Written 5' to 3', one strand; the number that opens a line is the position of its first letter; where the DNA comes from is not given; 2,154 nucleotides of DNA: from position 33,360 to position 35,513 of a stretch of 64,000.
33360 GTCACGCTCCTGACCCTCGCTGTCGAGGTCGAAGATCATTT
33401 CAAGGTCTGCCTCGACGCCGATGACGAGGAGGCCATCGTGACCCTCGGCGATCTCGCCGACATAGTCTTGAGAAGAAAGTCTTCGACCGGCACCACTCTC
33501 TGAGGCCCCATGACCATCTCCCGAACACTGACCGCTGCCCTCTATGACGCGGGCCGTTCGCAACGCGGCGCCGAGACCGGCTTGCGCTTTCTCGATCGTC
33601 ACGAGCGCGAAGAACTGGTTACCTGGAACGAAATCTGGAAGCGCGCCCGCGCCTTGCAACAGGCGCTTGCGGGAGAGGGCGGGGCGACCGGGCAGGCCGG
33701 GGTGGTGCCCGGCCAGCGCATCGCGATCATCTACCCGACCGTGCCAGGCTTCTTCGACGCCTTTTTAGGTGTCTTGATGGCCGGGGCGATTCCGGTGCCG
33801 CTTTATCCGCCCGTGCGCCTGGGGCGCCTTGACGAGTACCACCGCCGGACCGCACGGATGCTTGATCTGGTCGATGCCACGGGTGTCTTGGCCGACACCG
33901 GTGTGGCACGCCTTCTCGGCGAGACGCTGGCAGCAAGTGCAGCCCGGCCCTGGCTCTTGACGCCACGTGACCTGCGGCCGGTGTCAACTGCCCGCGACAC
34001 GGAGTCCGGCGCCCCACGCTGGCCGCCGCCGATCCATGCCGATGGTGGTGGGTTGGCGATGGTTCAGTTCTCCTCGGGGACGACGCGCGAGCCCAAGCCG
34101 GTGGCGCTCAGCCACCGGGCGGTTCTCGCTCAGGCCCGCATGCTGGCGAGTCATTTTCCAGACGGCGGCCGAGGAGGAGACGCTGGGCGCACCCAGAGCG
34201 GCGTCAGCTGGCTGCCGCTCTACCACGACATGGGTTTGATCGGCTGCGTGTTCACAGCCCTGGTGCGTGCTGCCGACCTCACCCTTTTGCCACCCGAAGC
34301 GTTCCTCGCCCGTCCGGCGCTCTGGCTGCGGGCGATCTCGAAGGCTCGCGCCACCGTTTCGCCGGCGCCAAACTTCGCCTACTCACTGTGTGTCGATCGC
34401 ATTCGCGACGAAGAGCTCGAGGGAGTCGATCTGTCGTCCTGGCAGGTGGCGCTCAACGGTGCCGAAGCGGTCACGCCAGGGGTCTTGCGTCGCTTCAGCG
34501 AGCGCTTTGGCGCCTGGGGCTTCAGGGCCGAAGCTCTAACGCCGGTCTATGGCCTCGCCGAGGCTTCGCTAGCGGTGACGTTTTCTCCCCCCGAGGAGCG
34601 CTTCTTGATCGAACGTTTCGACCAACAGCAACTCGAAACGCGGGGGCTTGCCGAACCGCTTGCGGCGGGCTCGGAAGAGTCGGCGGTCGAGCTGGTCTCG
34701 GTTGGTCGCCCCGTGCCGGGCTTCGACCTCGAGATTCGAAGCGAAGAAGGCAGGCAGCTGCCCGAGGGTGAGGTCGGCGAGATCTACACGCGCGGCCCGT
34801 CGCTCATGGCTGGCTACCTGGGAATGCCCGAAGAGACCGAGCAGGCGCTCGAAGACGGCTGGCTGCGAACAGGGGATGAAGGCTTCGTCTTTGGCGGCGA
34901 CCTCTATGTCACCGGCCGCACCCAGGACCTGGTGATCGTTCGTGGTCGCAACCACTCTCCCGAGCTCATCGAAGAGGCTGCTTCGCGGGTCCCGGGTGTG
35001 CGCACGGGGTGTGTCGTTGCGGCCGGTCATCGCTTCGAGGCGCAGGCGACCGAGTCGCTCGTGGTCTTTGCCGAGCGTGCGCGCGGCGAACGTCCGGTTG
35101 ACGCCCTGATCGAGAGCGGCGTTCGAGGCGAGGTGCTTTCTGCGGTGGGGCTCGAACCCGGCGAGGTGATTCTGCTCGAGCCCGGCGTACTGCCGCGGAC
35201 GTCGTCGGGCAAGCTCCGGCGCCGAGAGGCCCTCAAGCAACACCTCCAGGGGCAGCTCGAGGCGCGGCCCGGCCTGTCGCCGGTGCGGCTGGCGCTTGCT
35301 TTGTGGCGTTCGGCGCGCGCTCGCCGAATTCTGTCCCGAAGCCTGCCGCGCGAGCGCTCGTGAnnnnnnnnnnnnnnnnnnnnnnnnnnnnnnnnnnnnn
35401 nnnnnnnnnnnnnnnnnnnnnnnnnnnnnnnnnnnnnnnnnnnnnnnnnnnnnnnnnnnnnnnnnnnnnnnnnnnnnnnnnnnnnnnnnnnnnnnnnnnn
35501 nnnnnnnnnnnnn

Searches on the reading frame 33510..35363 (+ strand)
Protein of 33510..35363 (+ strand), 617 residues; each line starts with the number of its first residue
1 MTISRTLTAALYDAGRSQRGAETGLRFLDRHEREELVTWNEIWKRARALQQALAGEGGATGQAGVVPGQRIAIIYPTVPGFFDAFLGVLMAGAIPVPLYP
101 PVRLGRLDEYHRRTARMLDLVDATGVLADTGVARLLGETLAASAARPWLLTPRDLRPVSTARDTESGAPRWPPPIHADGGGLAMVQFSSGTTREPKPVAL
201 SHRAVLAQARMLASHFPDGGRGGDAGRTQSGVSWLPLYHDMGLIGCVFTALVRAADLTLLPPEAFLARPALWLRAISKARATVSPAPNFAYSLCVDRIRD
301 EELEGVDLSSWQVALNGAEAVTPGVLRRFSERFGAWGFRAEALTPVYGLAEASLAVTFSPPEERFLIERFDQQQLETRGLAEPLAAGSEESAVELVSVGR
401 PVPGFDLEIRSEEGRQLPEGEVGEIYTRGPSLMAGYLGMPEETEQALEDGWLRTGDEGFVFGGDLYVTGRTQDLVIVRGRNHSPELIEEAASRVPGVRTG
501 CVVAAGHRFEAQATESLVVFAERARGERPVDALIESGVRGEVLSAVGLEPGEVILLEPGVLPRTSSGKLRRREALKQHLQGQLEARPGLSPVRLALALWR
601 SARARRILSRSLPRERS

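Call 54: search_protein_families(library=pfam, proteins=[window:33510-35363:+], max_evalue=0.0001)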
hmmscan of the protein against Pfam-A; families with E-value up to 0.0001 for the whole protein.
window:33510-35363:+ (617 aa): 1 family
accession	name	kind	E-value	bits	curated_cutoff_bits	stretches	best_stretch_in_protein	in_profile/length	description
PF00501.34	AMP-binding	-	3.8e-55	187.7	29.9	1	34-437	19-384/384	AMP-binding enzyme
